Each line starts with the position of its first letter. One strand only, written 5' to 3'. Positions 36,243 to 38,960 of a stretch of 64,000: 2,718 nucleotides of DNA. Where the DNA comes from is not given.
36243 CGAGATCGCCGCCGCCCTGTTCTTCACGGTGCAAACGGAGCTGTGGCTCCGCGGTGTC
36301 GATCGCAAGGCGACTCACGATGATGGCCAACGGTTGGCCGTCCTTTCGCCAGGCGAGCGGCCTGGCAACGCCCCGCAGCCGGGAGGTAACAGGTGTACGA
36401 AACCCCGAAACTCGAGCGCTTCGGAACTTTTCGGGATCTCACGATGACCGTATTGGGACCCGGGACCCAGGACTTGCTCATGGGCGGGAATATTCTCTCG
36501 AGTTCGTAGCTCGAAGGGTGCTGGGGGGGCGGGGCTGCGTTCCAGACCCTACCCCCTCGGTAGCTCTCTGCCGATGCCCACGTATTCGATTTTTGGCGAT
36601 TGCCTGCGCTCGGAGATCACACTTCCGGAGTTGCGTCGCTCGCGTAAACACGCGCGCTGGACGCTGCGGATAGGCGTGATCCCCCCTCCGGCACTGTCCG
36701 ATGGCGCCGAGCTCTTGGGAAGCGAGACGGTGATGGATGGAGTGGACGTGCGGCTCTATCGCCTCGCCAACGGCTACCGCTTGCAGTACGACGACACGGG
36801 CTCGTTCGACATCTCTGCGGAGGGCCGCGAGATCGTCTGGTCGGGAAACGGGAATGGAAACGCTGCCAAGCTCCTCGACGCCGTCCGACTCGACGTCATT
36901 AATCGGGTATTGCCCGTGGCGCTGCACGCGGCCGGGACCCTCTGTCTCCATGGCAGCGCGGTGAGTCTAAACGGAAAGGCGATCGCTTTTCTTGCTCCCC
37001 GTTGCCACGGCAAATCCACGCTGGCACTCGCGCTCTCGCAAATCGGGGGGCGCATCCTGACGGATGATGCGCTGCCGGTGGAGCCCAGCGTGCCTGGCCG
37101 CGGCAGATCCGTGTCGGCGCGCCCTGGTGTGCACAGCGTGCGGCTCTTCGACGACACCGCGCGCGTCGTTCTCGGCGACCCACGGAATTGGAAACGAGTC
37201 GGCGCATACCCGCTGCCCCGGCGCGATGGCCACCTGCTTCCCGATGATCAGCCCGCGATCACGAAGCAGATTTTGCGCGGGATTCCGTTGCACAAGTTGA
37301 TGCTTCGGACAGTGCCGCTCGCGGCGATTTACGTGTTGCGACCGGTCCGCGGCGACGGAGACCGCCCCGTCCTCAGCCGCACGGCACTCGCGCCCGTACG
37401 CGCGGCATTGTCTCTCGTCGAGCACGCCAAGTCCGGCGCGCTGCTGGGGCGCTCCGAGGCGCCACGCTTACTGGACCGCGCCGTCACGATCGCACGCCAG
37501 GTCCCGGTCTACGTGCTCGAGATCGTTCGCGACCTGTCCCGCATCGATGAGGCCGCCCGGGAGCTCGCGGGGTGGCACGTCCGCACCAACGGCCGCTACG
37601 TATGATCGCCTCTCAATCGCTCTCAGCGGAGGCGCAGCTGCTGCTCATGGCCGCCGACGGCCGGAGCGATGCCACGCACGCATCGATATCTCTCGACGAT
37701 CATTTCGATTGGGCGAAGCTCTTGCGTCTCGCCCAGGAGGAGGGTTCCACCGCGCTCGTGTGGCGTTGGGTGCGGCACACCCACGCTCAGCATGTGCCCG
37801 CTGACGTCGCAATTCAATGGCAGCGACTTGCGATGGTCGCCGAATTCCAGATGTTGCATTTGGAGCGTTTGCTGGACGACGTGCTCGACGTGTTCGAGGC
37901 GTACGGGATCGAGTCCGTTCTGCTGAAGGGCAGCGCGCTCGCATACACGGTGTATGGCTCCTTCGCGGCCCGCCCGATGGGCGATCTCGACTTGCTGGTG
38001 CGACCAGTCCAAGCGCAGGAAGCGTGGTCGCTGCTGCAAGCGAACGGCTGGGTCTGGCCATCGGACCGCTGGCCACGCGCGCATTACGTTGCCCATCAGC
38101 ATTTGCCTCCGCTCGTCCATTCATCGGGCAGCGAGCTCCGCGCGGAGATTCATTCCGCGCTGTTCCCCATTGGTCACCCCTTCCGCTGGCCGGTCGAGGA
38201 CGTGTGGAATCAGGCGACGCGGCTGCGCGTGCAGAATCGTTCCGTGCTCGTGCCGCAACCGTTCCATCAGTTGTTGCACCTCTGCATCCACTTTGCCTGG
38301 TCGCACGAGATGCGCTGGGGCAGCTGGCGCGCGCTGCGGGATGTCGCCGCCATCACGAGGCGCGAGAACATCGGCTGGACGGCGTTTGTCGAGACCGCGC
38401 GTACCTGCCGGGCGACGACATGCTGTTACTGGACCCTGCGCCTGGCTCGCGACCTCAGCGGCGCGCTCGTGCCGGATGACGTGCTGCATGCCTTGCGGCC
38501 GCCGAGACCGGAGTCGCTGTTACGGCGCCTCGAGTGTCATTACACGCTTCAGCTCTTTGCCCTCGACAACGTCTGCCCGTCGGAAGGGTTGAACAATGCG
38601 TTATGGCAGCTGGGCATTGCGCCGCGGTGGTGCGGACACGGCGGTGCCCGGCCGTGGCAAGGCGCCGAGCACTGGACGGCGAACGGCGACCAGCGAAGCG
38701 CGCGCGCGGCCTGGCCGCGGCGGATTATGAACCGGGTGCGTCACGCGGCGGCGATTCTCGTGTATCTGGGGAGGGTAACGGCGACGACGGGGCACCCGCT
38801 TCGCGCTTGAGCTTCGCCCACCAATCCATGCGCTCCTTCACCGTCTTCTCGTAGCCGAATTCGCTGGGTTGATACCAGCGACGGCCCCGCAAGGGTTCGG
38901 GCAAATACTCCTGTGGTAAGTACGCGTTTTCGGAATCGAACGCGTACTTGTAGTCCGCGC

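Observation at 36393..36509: Unannotated 38-codon precursor gene whose leader is encoded inside the cyclase 3-prime end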

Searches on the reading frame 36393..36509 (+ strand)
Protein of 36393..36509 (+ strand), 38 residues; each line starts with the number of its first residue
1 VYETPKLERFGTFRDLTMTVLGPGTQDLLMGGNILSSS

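Call 7: search_protein_families(library=pfam, proteins=[window:36393-36509:+], max_evalue=0.01)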
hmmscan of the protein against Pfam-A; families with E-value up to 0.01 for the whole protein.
window:36393-36509:+ (38 aa): 0 families

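Call 9: search_protein_families(library=ncbifam, proteins=[window:36393-36509:+], max_evalue=1)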
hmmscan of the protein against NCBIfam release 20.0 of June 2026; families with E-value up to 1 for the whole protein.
window:36393-36509:+ (38 aa): 2 families
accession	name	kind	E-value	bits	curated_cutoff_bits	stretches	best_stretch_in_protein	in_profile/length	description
NF033521.1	lasso_leader_L3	domain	5.9e-06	26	19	1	2-18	1-17/20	lasso RiPP family leader peptide-containing protein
NF033528.1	lasso_cyano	subfamily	0.087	12.8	33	1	2-26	5-28/35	lasso peptide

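Call 25: find_related_loci(query=A1, collection=metagenome_contigs, flank=3500)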
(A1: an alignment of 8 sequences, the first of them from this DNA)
Query A1 (38 aa) in metagenome_contigs; peptide patterns used: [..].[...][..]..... (x = any residue, [..] = any of these).
192 stretches matched a pattern; 122 encode a relative of the query (tblastn E <= 1e-3); the best 80 are kept; 80 distinct loci.
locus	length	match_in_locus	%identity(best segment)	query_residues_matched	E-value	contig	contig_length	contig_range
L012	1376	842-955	74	1-38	1e-16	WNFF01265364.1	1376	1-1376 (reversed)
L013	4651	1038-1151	74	1-38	2e-16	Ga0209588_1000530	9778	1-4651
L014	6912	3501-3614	74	1-38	3e-16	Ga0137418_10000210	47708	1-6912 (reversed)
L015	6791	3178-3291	74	1-38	3e-16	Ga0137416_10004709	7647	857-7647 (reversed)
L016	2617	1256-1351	72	1-32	5e-14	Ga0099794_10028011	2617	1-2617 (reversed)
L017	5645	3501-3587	67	1-30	1e-8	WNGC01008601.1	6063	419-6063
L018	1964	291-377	67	1-30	2e-8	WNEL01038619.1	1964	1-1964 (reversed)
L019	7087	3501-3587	67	1-30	4e-8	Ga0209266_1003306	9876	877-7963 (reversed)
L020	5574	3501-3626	48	1-32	6e-8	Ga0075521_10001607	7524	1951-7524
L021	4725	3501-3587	67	1-30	8e-8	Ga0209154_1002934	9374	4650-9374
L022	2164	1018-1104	67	1-30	9e-8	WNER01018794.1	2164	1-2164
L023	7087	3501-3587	67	1-30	9e-8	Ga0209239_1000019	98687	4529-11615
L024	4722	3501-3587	67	1-30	9e-8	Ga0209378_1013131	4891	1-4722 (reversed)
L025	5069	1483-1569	63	1-30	1e-7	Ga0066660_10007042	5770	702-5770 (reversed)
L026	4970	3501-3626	45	1-32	4e-7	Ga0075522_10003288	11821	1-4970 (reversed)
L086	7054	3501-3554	67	1-18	3e-5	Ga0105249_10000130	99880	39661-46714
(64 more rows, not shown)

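Call 55: search_protein_families(library=pfam, proteins=[L086:37-2001:+, L086:1998-3335:+, L086:3850-4779:+, L086:3739-4803:-, L086:4361-5158:+, L086:5274-7019:-, L086:5826-6845:+], max_evalue=0.001)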
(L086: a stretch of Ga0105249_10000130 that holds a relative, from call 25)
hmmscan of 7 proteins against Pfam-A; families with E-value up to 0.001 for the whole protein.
L086:37-2001:+ (654 aa): 1 family
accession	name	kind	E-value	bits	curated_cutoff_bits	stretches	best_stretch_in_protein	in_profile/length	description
PF04389.22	Peptidase_M28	-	5.6e-22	78.8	21.3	1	244-455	2-188/193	Peptidase family M28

L086:1998-3335:+ (445 aa): 3 families
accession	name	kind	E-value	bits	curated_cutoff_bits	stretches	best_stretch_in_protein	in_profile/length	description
PF03606.21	DcuC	-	5.9e-78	262.9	23.1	1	3-439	1-459/461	C4-dicarboxylate anaerobic carrier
PF03553.21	Na_H_antiporter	-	2e-06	27.7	23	0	219-404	75-265/303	Na+/H+ antiporter family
PF03600.22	CitMHS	-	9.8e-05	22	31.9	1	68-340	33-306/336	Citrate transporter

L086:3850-4779:+ (309 aa): 0 families

L086:3739-4803:- (354 aa): 2 families
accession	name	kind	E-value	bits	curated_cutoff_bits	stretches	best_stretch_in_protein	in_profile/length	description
PF00781.29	DAGK_cat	-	1.5e-24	86.4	23.6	1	61-180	4-125/125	Diacylglycerol kinase catalytic domain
PF19279.4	YegS_C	-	5.9e-10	39.6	27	1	215-348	26-157/158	YegS C-terminal NAD kinase beta sandwich-like domain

L086:4361-5158:+ (265 aa): 0 families

L086:5274-7019:- (581 aa): 1 family
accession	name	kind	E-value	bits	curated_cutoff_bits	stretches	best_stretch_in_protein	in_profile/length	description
PF05193.26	Peptidase_M16_C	-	1.8e-13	51.2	23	1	329-500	9-177/181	Peptidase M16 inactive domain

L086:5826-6845:+ (339 aa): 0 families

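Call 74: predict_structure(alignment_id=A5)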
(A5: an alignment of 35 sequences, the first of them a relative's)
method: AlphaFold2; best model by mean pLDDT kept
length: 343 residues; sequences in the alignment: 35
mean_pLDDT: 91.6   pTM: 0.90
mean pLDDT of the five models: 91.6, 91.3, 89.8, 89.6, 88.9
residues with pLDDT >= 90: 255; 70-90: 77; 50-70: 5; < 50: 6
segments of 3 or more residues with pLDDT < 50: 338-343
pLDDT, mean of each block of 10 residues (from residue 1): 93 94 95 93 95 94 98 96 98 80 93 97 97 96 88 95 96 84 92 87 85 85 76 91 95 95 91 98 97 98 97 96 94 75 33
secondary structure, 60 per line:
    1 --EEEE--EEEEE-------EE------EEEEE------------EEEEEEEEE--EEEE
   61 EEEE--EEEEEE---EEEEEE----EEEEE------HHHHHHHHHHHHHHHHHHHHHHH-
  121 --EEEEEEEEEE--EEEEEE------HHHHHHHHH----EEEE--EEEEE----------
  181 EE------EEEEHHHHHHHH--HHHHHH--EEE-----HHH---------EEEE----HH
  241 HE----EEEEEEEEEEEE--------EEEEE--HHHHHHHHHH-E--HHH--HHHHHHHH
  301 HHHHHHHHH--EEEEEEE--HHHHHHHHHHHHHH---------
elements in order: E3-6 E9-13 E29-33 E46-54 E57-64 E67-72 E76-81 E86-90 H97-119 E123-132 E135-140 H147-155 E160-163 E166-170 E189-192 H193-200 H203-208 E211-213 E231-234 E247-258 E267-271 H274-283 H293-309 E312-318 H321-334

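Call 76: fold_search(model_id=the predicted structure, library=pdb)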
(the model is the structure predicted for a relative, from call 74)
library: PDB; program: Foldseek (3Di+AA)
matches with E <= 10: 310; with E <= 0.001: 88
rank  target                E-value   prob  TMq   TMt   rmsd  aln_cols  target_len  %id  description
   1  6v2l                  4.7e-08  1.00  0.43  0.30   8.2       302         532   12  E. coli Phosphoenolpyruvate carboxykinase S250A (released 2019-12-11)
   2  2pc9_D                5.3e-08  1.00  0.45  0.32   7.4       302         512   14  Crystal Structure Of ATP-Dependent Phosphoenolpyruvate Carboxykinase From Thermus thermophilus HB8 (released 2007-10-02)
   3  6asi                  7.1e-08  1.00  0.44  0.30   7.6       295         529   12  E. coli phosphoenolpyruvate carboxykinase G209S mutant bound to methanesulfonate (released 2018-08-29)
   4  6at4_B                8.5e-08  1.00  0.45  0.31   7.4       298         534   13  E. coli phosphoenolpyruvate carboxykinase bound to thiosulfate (released 2018-08-29)
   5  6asn                  9.5e-08  1.00  0.42  0.29   7.5       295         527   12  E. coli phosphoenolpyruvate carboxykinase K212I F216V mutant bound to methanesulfonate (released 2018-08-29)
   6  1aq2                  1.1e-07  1.00  0.45  0.31   7.3       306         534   12  PHOSPHOENOLPYRUVATE CARBOXYKINASE (released 1998-10-14)
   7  2py7                  1.1e-07  1.00  0.43  0.30   8.2       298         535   13  Crystal structure of E. coli phosphoenolpyruvate carboxykinase mutant Lys213Ser complexed with ATP-Mg2+-Mn2+ (released 2008-04-22)
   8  6com                  1.1e-07  1.00  0.42  0.29   8.0       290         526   13  2.3A crystal structure of E. coli phosphoenolpyruvate carboxykinase mutant Asp269Asn (released 2018-04-04)
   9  2qzy_B                1.1e-07  1.00  0.52  0.34   8.7       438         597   14  The structure of chicken mitochondrial PEPCK in complex with PEP (released 2007-09-04)
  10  6at3_B                1.3e-07  1.00  0.45  0.31   7.2       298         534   14  E. coli phosphoenolpyruvate carboxykinase Y207F mutant bound to thiosulfate and oxaloacetate (released 2018-08-29)
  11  9a4u_A                1.3e-07  1.00  0.45  0.31   7.7       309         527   14  Integrative model of PCKA-QOX2 by crosslinking MS and deep learning (released 2024-09-18)
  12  1xkv_B                1.3e-07  1.00  0.45  0.32   7.6       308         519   15  Crystal Structure Of ATP-Dependent Phosphoenolpyruvate Carboxykinase From Thermus thermophilus HB8 (released 2005-10-11)
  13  1ylh                  1.3e-07  1.00  0.44  0.31   6.9       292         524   11  Crystal Structure of Phosphoenolpyruvate Carboxykinase from Actinobaccilus succinogenes in Complex with Manganese and Py (released 2005-06-28)
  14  1os1                  1.4e-07  1.00  0.45  0.31   7.3       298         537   13  Structure of Phosphoenolpyruvate Carboxykinase complexed with ATP,Mg, Ca and pyruvate. (released 2003-09-23)
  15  2pxz                  1.7e-07  1.00  0.42  0.29   8.4       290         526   13  E. coli phosphoenolpyruvate carboxykinase (PEPCK) complexed with ATP, Mg2+, Mn2+, carbon dioxide and oxaloacetate (released 2008-04-22)
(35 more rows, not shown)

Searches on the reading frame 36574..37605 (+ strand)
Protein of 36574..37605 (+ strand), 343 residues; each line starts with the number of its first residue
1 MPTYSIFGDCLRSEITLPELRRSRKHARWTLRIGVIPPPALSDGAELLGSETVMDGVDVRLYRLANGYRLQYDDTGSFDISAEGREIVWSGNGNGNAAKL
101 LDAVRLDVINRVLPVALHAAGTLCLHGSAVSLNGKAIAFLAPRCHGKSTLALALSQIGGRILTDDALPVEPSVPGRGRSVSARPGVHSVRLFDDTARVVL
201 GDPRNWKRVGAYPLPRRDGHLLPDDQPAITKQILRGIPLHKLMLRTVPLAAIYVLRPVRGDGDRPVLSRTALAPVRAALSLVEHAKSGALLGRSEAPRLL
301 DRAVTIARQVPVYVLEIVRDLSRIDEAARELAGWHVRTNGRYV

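Call 7: search_protein_families(library=pfam, proteins=[window:36574-37605:+], max_evalue=0.01)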
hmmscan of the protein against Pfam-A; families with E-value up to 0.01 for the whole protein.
window:36574-37605:+ (343 aa): 0 families

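Call 9: search_protein_families(library=ncbifam, proteins=[window:36574-37605:+], max_evalue=1)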
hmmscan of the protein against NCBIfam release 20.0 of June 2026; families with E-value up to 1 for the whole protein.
window:36574-37605:+ (343 aa): 4 families
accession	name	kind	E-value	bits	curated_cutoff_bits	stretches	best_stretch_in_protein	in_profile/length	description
TIGR04352.1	HprK_rel_A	equivalog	1.7e-06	27.4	200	1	115-166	89-140/280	HprK-related kinase A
TIGR04355.1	HprK_rel_B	hypoth_equivalog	0.0025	17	200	1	110-172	133-194/351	HprK-related kinase B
TIGR00679.1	hpr-ser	equivalog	0.21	10.8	240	1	120-169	129-178/300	HPr(Ser) kinase/phosphatase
TIGR04249.1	SCM_chp_ScmC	equivalog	0.24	10.7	125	0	119-156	122-159/292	SynChlorMet cassette protein ScmC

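Call 11: list_cluster_members(proteins=[window:36393-36506:+, window:36574-37605:+, window:34435-36447:+])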
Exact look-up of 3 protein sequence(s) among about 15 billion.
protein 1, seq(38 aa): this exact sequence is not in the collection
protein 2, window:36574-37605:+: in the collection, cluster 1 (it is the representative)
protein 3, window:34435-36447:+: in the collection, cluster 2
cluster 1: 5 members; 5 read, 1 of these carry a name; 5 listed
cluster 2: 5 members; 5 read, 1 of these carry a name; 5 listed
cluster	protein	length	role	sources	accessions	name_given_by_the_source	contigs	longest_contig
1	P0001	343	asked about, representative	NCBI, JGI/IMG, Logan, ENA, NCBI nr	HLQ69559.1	MAG TPA: hypothetical protein VK124_08545 [Gemmatimonadales bacterium] | hypothetical protein [Gemmatimonadales bacterium]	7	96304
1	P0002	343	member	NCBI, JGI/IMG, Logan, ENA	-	-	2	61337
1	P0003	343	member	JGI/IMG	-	-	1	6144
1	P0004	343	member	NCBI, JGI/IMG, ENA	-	-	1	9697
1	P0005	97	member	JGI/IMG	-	-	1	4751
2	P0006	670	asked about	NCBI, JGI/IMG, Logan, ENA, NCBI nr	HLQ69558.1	MAG TPA: asparagine synthase-related protein [Gemmatimonadales bacterium] | asparagine synthase-related protein [Gemmatimonadales bacterium]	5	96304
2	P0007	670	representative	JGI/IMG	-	-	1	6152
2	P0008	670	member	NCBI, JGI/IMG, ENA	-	-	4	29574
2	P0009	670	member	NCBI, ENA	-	-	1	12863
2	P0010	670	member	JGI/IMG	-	-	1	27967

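Call 45: search_solved_structures(query=window:36574-37605:+, max_evalue=1)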
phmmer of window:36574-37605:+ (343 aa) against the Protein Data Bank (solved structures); distinct sequences matched with E-value up to 1: 0.

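Call 65: find_homologous_proteins(query=window:36574-37602:+, max_evalue=0.00001)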
Query window:36574-37602:+ (343 aa): 462 proteins with E <= 0.00001 among 8000 candidates; the best 120 are listed.
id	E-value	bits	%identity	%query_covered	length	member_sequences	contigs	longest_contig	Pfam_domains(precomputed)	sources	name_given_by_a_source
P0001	2.5e-222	755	100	100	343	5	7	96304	PF27840.1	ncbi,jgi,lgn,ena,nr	ncbi:MAG TPA: hypothetical protein VK124_08545 [Gemmatimonadales bacterium]|nr:hypothetical protein 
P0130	3.9e-190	649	86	100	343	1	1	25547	PF27840.1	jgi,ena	jgi:hypothetical protein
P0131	1.5e-122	427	62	99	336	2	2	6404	PF27840.1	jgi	jgi:hypothetical protein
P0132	4.8e-121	422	65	99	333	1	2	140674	-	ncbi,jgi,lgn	jgi:hypothetical protein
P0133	3.9e-118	413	60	99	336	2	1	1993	PF27840.1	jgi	jgi:hypothetical protein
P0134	4.5e-118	413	59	99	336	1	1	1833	PF27840.1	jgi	jgi:hypothetical protein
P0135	3.9e-117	409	64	97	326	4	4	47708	PF27840.1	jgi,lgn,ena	-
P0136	6.9e-116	405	61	98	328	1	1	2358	-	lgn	-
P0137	8.8e-115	402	61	97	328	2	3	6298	-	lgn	-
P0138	7.8e-113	395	59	100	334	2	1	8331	-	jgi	jgi:hypothetical protein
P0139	2.0e-111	391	59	98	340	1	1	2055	PF27840.1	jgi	jgi:hypothetical protein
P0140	3.3e-111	390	60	98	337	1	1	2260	PF27840.1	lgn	-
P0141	1.1e-109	385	58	99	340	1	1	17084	PF27840.1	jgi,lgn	jgi:hypothetical protein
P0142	2.3e-106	374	57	98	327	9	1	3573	-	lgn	-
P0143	5.7e-106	373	56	97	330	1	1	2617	PF27840.1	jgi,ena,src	-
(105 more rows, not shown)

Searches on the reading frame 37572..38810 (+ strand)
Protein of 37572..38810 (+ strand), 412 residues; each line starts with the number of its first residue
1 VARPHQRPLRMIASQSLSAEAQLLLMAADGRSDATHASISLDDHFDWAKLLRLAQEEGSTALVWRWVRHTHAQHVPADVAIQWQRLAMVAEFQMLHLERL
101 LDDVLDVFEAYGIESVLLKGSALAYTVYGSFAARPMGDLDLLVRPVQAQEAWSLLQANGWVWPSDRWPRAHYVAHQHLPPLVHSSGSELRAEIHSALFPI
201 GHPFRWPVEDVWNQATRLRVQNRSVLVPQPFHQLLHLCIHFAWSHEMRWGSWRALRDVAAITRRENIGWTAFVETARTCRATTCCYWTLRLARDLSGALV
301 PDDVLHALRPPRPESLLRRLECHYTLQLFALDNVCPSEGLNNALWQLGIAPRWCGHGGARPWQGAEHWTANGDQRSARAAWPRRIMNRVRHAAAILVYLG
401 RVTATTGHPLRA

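Call 7: search_protein_families(library=pfam, proteins=[window:37572-38810:+], max_evalue=0.01)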
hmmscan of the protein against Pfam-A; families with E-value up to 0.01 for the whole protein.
window:37572-38810:+ (412 aa): 1 family
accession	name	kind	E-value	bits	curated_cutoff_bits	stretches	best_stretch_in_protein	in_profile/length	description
PF14907.12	NTP_transf_5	-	3.2e-42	145.3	31.2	1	44-295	2-247/249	Uncharacterised nucleotidyltransferase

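Call 9: search_protein_families(library=ncbifam, proteins=[window:37572-38810:+], max_evalue=1)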
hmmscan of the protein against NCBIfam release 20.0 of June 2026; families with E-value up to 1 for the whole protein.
window:37572-38810:+ (412 aa): 0 families
